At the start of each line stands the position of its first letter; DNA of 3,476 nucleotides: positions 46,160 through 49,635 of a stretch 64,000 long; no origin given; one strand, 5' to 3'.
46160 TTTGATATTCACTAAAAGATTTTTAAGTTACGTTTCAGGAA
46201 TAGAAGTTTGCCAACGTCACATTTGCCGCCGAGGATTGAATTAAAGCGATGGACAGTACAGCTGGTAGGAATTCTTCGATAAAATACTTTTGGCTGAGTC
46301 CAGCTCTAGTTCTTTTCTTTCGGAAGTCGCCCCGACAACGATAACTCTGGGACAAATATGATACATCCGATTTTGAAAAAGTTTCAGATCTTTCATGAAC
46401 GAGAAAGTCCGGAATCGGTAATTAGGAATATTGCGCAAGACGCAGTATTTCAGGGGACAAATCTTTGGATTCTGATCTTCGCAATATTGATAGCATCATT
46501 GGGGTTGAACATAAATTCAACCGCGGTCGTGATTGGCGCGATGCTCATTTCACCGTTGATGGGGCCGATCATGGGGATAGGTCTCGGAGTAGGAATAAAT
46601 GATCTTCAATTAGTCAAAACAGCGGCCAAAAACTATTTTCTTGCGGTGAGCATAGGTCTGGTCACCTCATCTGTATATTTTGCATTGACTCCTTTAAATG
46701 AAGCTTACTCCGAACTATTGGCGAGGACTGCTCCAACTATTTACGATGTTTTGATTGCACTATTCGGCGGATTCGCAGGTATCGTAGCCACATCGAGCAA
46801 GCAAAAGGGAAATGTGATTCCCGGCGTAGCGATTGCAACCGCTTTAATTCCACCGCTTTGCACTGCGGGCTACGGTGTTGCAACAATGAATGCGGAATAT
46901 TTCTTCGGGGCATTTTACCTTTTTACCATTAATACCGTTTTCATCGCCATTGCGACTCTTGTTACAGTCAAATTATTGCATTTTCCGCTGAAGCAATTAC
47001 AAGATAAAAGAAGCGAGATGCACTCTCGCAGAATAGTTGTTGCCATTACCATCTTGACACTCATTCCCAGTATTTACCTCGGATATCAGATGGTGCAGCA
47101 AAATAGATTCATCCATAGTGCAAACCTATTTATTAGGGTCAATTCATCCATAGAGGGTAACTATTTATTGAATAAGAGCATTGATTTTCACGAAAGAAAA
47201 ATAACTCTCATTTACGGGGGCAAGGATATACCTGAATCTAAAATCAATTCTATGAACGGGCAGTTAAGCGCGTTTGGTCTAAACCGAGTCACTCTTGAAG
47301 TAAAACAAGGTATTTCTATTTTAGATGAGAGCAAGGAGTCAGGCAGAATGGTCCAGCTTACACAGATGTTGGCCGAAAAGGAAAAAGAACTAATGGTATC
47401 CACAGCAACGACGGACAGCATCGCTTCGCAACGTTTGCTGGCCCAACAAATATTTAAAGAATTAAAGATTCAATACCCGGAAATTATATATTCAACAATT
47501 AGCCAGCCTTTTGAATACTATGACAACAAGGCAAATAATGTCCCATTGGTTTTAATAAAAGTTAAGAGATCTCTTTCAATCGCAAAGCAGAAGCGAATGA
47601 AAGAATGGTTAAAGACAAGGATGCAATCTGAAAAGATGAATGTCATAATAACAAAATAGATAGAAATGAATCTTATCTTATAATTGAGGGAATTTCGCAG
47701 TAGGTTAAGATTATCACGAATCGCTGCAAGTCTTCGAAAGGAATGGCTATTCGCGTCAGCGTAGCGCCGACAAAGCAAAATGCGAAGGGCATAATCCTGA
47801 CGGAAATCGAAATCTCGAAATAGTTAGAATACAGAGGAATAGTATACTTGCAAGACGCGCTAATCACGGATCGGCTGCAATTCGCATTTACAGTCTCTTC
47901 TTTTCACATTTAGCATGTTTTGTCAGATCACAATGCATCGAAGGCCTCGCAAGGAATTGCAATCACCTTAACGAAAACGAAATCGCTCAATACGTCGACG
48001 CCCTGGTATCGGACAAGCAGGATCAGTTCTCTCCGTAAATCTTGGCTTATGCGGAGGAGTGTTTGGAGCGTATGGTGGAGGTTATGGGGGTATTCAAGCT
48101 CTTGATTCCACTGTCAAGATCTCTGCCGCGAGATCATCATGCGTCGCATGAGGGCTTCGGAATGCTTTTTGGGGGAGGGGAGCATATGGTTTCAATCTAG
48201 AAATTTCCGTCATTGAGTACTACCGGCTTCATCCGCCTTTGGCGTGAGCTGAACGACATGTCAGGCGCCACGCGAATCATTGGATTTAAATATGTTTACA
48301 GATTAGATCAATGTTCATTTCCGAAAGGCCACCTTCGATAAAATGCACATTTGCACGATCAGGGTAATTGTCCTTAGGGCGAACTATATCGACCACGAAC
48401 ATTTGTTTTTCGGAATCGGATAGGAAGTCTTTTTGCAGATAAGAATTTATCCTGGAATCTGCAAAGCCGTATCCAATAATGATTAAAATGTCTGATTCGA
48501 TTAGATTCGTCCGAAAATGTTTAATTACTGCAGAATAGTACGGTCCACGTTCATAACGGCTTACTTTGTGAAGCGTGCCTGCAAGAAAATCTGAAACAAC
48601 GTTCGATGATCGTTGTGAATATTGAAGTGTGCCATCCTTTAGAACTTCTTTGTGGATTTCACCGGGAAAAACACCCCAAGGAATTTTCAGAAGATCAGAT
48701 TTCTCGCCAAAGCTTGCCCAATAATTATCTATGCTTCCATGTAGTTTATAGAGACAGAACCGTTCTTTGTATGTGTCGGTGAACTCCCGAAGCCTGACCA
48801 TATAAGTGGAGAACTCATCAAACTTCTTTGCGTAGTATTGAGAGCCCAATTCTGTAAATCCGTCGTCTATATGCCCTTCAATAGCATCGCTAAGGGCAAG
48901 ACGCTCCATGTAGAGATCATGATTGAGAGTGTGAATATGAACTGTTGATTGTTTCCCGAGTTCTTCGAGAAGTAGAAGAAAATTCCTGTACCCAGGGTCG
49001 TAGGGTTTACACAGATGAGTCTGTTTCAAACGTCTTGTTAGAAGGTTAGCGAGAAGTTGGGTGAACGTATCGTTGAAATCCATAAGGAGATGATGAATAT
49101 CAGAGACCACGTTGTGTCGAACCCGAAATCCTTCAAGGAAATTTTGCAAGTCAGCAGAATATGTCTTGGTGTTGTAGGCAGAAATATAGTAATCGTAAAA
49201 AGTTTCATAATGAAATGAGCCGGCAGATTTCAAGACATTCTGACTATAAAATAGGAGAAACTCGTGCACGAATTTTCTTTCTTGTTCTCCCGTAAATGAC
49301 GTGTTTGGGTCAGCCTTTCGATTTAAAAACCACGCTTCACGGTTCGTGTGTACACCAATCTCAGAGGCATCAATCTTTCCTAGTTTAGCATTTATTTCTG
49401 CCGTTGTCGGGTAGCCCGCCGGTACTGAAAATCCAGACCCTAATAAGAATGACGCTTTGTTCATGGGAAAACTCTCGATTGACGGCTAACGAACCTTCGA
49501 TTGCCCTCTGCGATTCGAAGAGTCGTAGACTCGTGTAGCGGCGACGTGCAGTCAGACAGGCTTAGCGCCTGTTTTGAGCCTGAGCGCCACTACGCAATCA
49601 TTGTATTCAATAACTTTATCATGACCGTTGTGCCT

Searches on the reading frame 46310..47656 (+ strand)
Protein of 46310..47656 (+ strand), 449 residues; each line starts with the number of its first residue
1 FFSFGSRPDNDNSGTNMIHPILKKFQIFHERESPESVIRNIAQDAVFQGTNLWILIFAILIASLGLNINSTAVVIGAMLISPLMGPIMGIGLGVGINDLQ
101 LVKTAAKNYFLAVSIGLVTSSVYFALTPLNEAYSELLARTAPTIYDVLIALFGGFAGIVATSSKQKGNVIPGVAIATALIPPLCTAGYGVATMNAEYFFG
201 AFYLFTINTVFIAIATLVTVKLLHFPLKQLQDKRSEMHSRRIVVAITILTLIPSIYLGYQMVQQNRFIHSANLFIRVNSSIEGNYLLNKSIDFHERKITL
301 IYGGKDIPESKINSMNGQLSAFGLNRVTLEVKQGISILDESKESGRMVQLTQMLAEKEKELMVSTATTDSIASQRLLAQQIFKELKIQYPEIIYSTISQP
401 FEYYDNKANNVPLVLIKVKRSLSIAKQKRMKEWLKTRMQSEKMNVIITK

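Call 68: search_protein_families(library=pfam, proteins=[window:46310-47656:+], max_evalue=0.0001)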
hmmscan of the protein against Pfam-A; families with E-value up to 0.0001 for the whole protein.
window:46310-47656:+ (449 aa): 1 family
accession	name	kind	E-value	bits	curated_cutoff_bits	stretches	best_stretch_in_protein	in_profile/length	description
PF04087.19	DUF389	-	5.3e-44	150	23.9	1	78-213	1-136/137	Domain of unknown function (DUF389)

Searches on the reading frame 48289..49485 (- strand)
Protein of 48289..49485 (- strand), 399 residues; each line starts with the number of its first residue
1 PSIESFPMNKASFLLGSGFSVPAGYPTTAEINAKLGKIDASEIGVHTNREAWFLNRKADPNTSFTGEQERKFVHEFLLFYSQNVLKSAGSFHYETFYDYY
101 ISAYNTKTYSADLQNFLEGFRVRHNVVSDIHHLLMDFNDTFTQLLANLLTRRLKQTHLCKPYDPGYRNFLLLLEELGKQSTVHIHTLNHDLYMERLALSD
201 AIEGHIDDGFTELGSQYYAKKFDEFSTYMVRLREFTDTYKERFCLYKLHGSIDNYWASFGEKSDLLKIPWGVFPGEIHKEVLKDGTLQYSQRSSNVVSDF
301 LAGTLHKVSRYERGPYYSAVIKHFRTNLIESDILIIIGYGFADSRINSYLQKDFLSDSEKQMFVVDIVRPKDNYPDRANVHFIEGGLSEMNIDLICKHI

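Call 68: search_protein_families(library=pfam, proteins=[window:48289-49485:-], max_evalue=0.0001)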
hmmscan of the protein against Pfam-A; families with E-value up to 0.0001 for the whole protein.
window:48289-49485:- (399 aa): 1 family
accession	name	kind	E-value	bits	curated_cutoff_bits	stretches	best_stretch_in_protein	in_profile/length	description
PF13289.12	SIR2_2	-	7.7e-07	29.7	24.5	1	184-364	3-118/141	SIR2-like domain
